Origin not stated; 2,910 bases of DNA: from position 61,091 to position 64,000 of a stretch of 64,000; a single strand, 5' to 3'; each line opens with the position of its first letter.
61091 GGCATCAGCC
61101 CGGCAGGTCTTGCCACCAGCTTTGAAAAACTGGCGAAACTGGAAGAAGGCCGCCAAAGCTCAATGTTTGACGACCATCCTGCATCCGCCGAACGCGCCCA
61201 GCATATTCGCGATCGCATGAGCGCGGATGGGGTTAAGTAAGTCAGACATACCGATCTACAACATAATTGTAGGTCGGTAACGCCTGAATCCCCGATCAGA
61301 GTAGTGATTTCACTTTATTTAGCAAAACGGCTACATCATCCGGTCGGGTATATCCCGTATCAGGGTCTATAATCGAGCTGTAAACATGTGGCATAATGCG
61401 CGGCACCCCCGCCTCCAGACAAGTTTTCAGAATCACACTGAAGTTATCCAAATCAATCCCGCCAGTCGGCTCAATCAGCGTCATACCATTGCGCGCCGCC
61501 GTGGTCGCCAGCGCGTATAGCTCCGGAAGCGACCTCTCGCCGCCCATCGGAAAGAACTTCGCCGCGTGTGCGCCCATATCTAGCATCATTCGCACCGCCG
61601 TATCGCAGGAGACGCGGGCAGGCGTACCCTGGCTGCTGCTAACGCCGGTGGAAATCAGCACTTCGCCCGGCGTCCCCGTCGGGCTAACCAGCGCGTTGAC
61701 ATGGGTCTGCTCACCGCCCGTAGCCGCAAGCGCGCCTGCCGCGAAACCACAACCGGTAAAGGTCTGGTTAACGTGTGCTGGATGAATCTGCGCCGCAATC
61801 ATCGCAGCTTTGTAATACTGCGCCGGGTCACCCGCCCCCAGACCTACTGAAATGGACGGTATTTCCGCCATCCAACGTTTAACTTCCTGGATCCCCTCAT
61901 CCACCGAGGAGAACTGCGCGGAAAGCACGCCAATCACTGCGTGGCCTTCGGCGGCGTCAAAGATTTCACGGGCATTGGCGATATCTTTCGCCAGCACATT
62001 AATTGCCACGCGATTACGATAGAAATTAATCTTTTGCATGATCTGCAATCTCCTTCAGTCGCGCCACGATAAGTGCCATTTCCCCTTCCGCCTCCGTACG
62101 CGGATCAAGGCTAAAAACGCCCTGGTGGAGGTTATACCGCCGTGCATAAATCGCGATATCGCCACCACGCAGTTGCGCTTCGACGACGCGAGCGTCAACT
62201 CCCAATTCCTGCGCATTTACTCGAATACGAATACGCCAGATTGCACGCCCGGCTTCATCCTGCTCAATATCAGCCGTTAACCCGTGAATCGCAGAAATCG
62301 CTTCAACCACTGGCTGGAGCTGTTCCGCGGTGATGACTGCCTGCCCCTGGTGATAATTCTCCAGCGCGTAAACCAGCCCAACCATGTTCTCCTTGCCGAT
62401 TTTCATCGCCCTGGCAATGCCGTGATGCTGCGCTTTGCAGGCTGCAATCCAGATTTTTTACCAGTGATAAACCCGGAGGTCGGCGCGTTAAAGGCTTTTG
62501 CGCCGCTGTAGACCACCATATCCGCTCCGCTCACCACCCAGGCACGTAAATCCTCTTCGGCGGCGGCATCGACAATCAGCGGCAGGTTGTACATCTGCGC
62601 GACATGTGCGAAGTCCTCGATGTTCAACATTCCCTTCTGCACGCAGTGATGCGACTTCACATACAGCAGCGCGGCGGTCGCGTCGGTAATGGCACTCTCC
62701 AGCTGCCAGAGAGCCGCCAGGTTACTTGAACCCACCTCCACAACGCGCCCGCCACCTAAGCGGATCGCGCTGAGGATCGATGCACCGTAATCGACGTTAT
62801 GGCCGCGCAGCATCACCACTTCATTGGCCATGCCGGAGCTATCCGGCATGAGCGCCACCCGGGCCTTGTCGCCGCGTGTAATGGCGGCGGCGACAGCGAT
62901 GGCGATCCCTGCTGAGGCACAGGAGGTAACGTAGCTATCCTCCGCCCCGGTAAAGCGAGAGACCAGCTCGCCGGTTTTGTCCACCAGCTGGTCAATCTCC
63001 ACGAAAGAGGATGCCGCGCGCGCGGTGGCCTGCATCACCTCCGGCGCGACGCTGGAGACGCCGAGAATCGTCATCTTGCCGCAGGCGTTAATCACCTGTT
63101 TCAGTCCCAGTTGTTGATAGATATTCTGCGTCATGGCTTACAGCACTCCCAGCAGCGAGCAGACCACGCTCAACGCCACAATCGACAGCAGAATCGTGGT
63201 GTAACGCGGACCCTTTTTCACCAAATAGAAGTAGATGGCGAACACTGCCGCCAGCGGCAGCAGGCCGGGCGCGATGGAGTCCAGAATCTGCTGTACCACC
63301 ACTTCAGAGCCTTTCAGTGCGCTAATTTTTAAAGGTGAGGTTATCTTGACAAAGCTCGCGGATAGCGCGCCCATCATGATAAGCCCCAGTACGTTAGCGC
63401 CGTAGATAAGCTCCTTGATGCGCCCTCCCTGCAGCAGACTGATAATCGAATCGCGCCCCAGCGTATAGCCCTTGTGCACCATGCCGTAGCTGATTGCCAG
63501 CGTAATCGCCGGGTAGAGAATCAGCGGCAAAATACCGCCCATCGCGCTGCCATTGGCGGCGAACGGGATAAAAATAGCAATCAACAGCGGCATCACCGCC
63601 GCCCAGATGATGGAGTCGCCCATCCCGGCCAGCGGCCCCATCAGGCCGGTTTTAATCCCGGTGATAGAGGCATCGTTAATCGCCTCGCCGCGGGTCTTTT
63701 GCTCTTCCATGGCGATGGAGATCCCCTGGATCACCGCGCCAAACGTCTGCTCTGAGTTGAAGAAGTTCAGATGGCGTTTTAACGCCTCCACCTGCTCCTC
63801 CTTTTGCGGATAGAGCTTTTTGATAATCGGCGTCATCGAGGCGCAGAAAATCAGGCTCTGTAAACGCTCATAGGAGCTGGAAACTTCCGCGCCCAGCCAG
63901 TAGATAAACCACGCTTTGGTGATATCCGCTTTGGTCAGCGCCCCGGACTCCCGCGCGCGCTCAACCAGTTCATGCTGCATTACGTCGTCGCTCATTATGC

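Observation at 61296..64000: Distal end of a D-glucosaminate-like PTS operon after loiP, with a frameshifted dgaE-like gene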

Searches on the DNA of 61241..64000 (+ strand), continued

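Call 48: search_dna_similar(query=L016:1-20732:+, collection=ecoli_genomes, mode=near, max_rows=6)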
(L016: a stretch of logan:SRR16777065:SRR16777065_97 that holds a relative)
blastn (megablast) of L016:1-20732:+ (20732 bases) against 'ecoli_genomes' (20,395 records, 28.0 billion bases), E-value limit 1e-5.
Records with a match: 5426; places in all: 5456; records where one place covers at least 80% of the query: 562.
Genomes with a match: 5425 of 5426; with a place that covers at least 80% of the query: 562. Places per genome that has any: lowest 1, median 1, highest 2. On chromosomes: 5453 places; on plasmids: 3.
Best place of each record, by identity: >=99% 738; 95-99% 4687; 80-90% 1.
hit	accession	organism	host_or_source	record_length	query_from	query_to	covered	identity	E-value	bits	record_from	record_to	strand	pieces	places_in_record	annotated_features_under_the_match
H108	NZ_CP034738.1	Escherichia coli strain L65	missing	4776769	1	20732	100%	100.0%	0e+0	38263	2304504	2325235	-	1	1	dagR: transcriptional regulator DagR | tkt: transketolase | speA: biosynthetic arginine decarboxylase | cmtA: PTS mannitol transporter subunit IICB | yggP: zinc-binding dehydrogenase | and 16 other names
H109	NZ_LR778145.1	Escherichia coli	sediment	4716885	1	20732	100%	99.9%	0e+0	38191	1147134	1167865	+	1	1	dagR: transcriptional regulator DagR | tkt: transketolase | speA: biosynthetic arginine decarboxylase | cmtA: PTS mannitol transporter subunit IICB | yggP: zinc-binding dehydrogenase | and 16 other names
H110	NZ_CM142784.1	Escherichia coli strain GPEC1222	chicken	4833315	1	20732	100%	99.7%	0e+0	37942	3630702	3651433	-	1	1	dagR: transcriptional regulator DagR | tkt: transketolase | speA: biosynthetic arginine decarboxylase | cmtA: PTS mannitol transporter subunit IICB | yggP: zinc-binding dehydrogenase | and 16 other names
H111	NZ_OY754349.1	Escherichia coli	-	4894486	1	20732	100%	99.7%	0e+0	37942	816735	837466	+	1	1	dagR: transcriptional regulator DagR | tkt: transketolase | speA: biosynthetic arginine decarboxylase | cmtA: PTS mannitol transporter subunit IICB | yggP: zinc-binding dehydrogenase | and 16 other names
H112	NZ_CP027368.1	Escherichia coli strain 2014C-3307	Homo sapiens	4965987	1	20732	100%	99.7%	0e+0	37925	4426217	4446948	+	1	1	dagR: transcriptional regulator DagR | tkt: transketolase | speA: biosynthetic arginine decarboxylase | cmtA: PTS mannitol transporter subunit IICB | yggP: zinc-binding dehydrogenase | and 16 other names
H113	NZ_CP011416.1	Escherichia coli strain CFSAN029787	Homo sapiens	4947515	1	20732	100%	99.7%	0e+0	37925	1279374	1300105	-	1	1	dagR: transcriptional regulator DagR | tkt: transketolase | speA: biosynthetic arginine decarboxylase | cmtA: PTS mannitol transporter subunit IICB | yggP: zinc-binding dehydrogenase | and 16 other names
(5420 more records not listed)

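Call 59: search_dna_similar(query=L001:10182-10252:+, collection=ecoli_genomes, mode=near, max_rows=12, rows=spread)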
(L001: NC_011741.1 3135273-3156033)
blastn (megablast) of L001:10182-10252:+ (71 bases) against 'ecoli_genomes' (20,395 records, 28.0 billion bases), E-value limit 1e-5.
Records with a match: 560; places in all: 560; records where one place covers at least 80% of the query: 560.
Genomes with a match: 560 of 5426; with a place that covers at least 80% of the query: 560. Places per genome that has any: lowest 1, median 1, highest 1. On chromosomes: 560 places; on plasmids: 0.
Best place of each record, by identity: >=99% 560.
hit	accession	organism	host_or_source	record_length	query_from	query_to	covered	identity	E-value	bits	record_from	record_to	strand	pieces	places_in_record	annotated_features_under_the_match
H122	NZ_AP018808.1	Escherichia coli strain E2865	Bos taurus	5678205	1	71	100%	100.0%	2e-28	132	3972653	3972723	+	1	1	dgaE: D-glucosaminate-6-phosphate ammonia lyase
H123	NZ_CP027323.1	Escherichia coli strain 2013C-3033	Homo sapiens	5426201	1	71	100%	100.0%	2e-28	132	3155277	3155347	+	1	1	dgaE: D-glucosaminate-6-phosphate ammonia lyase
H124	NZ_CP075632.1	Escherichia coli strain 2018-166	Homo sapiens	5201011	1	71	100%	100.0%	2e-28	132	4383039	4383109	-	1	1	dgaE: D-glucosaminate-6-phosphate ammonia lyase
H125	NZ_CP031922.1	Escherichia coli O26:H11 strain FWSEC0001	Homo sapiens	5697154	1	71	100%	100.0%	2e-28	132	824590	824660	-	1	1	dgaE: D-glucosaminate-6-phosphate ammonia lyase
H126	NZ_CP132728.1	Escherichia coli strain LZSFT34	-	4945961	1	71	100%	100.0%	2e-28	132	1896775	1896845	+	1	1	dgaE: D-glucosaminate-6-phosphate ammonia lyase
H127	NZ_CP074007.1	Escherichia coli strain PD4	Pig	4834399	1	71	100%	100.0%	2e-28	132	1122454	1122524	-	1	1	dgaE: D-glucosaminate-6-phosphate ammonia lyase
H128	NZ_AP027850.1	Escherichia coli strain 2017.18.04CC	Homo sapiens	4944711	1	71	100%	100.0%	2e-28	132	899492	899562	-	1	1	dgaE: D-glucosaminate-6-phosphate ammonia lyase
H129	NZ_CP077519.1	Escherichia coli O111:H8 strain 7-16 37A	bovine feces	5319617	1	71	100%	100.0%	2e-28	132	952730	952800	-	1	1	dgaE: D-glucosaminate-6-phosphate ammonia lyase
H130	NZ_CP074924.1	Escherichia coli strain 07_3722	Homo sapiens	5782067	1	71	100%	100.0%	2e-28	132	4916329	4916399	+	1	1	dgaE: D-glucosaminate-6-phosphate ammonia lyase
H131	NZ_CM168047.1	Escherichia coli strain UC4316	not applicable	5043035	1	71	100%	100.0%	2e-28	132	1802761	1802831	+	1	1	dgaE: D-glucosaminate-6-phosphate ammonia lyase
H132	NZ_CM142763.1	Escherichia coli strain GPEC620-622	chicken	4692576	1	71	100%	100.0%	2e-28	132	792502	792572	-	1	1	dgaE: D-glucosaminate-6-phosphate ammonia lyase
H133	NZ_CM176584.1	Escherichia coli strain cS76a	Homo sapiens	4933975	1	71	100%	100.0%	2e-28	132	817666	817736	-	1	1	dgaE: D-glucosaminate-6-phosphate ammonia lyase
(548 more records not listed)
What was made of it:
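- On Phase-variable contingency locus: The tract is 7 nt. 560 of 560 complete genomes have exactly 7 (call 59).
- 560 of 560 complete genomes are 7A (call 59).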

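Call 60: get_annotated_region(hit=H1, flank=200)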
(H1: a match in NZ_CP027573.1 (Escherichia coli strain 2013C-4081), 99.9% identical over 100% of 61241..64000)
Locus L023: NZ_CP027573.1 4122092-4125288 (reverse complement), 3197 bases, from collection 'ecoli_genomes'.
description: Escherichia coli strain 2013C-4081 chromosome, complete genome
organism: Escherichia coli strain 2013C-4081 (NCBI taxid 562)
replicon: chromosome; assembly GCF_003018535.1
host: missing; source: stool; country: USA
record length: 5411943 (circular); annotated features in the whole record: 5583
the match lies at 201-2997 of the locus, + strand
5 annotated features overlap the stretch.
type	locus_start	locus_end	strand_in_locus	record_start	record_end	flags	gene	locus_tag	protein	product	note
CDS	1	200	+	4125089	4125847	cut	loiP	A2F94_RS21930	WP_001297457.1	metalloprotease LoiP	-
CDS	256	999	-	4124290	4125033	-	dagF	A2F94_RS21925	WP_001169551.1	2-dehydro-3-deoxy-phosphogluconate aldolase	-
CDS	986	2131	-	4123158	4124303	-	-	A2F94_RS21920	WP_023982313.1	DgaE family pyridoxal phosphate-dependent ammonia lyase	-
CDS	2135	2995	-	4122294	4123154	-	-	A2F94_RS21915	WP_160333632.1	PTS system mannose/fructose/sorbose family transporter subunit IID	-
CDS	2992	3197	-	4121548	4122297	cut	-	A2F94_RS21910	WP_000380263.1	PTS mannose/fructose/sorbose/N-acetylgalactosamine transporter subunit IIC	-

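Call 61: search_dna_similar(query=L009:1-20732:+, collection=ecoli_genomes, mode=near, max_rows=4)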
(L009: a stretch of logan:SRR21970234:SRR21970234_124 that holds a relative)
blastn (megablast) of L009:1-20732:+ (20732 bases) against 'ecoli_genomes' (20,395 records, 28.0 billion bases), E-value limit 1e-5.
Records with a match: 5426; places in all: 5456; records where one place covers at least 80% of the query: 562.
Genomes with a match: 5425 of 5426; with a place that covers at least 80% of the query: 562. Places per genome that has any: lowest 1, median 1, highest 2. On chromosomes: 5453 places; on plasmids: 3.
Best place of each record, by identity: >=99% 1312; 95-99% 4113; 80-90% 1.
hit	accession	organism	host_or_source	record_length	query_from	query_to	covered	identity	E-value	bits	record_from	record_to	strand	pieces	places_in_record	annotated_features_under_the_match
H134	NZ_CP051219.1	Escherichia coli strain SFE8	swine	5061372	1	20732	100%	100.0%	0e+0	38274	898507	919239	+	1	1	dagR: transcriptional regulator DagR | tkt: transketolase | speA: biosynthetic arginine decarboxylase | cmtA: PTS mannitol transporter subunit IICB | yggP: zinc-binding dehydrogenase | and 16 other names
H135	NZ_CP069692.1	Escherichia coli H20 strain MIN6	Homo sapiens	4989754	1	20732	100%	100.0%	0e+0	38274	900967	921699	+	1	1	dagR: transcriptional regulator DagR | tkt: transketolase | speA: biosynthetic arginine decarboxylase | cmtA: PTS mannitol transporter subunit IICB | yggP: zinc-binding dehydrogenase | and 16 other names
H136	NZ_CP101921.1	Escherichia coli strain QA-1986 83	missing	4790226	1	20732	100%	100.0%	0e+0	38274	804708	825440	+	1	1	dagR: transcriptional regulator DagR | tkt: transketolase | speA: biosynthetic arginine decarboxylase | cmtA: PTS mannitol transporter subunit IICB | yggP: zinc-binding dehydrogenase | and 16 other names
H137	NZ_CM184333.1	Escherichia coli strain ES7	Aquarana catesbeiana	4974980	1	20732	100%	100.0%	0e+0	38274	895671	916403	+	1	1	dagR: transcriptional regulator DagR | tkt: transketolase | speA: biosynthetic arginine decarboxylase | cmtA: PTS mannitol transporter subunit IICB | yggP: zinc-binding dehydrogenase | and 16 other names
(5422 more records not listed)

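Call 62: search_dna_similar(query=L010:1-20732:+, collection=ecoli_genomes, mode=near, max_rows=4)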
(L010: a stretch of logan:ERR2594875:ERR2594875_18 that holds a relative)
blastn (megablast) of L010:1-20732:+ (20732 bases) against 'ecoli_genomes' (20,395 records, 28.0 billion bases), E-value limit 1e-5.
Records with a match: 5426; places in all: 5456; records where one place covers at least 80% of the query: 562.
Genomes with a match: 5425 of 5426; with a place that covers at least 80% of the query: 562. Places per genome that has any: lowest 1, median 1, highest 2. On chromosomes: 5453 places; on plasmids: 3.
Best place of each record, by identity: >=99% 800; 95-99% 4625; 80-90% 1.
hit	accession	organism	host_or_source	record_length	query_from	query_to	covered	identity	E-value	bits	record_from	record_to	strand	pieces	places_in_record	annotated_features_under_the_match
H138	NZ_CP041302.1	Escherichia coli strain MSHS 472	Homo sapiens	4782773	1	20732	100%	100.0%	0e+0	38274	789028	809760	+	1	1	dagR: transcriptional regulator DagR | tkt: transketolase | speA: biosynthetic arginine decarboxylase | cmtA: PTS mannitol transporter subunit IICB | yggP: zinc-binding dehydrogenase | and 16 other names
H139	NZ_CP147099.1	Escherichia coli strain KOr024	river water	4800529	1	20732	100%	100.0%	0e+0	38274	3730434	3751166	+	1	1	dagR: transcriptional regulator DagR | tkt: transketolase | speA: biosynthetic arginine decarboxylase | cmtA: PTS mannitol transporter subunit IICB | yggP: zinc-binding dehydrogenase | and 16 other names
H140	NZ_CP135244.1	Escherichia coli strain OHT76-1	Food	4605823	1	20732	100%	100.0%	0e+0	38274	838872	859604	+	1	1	dagR: transcriptional regulator DagR | tkt: transketolase | speA: biosynthetic arginine decarboxylase | cmtA: PTS mannitol transporter subunit IICB | yggP: zinc-binding dehydrogenase | and 16 other names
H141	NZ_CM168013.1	Escherichia coli strain PEC301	Sus scrofa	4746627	1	20732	100%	100.0%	0e+0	38274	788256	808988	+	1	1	dagR: transcriptional regulator DagR | tkt: transketolase | speA: biosynthetic arginine decarboxylase | cmtA: PTS mannitol transporter subunit IICB | yggP: zinc-binding dehydrogenase | and 16 other names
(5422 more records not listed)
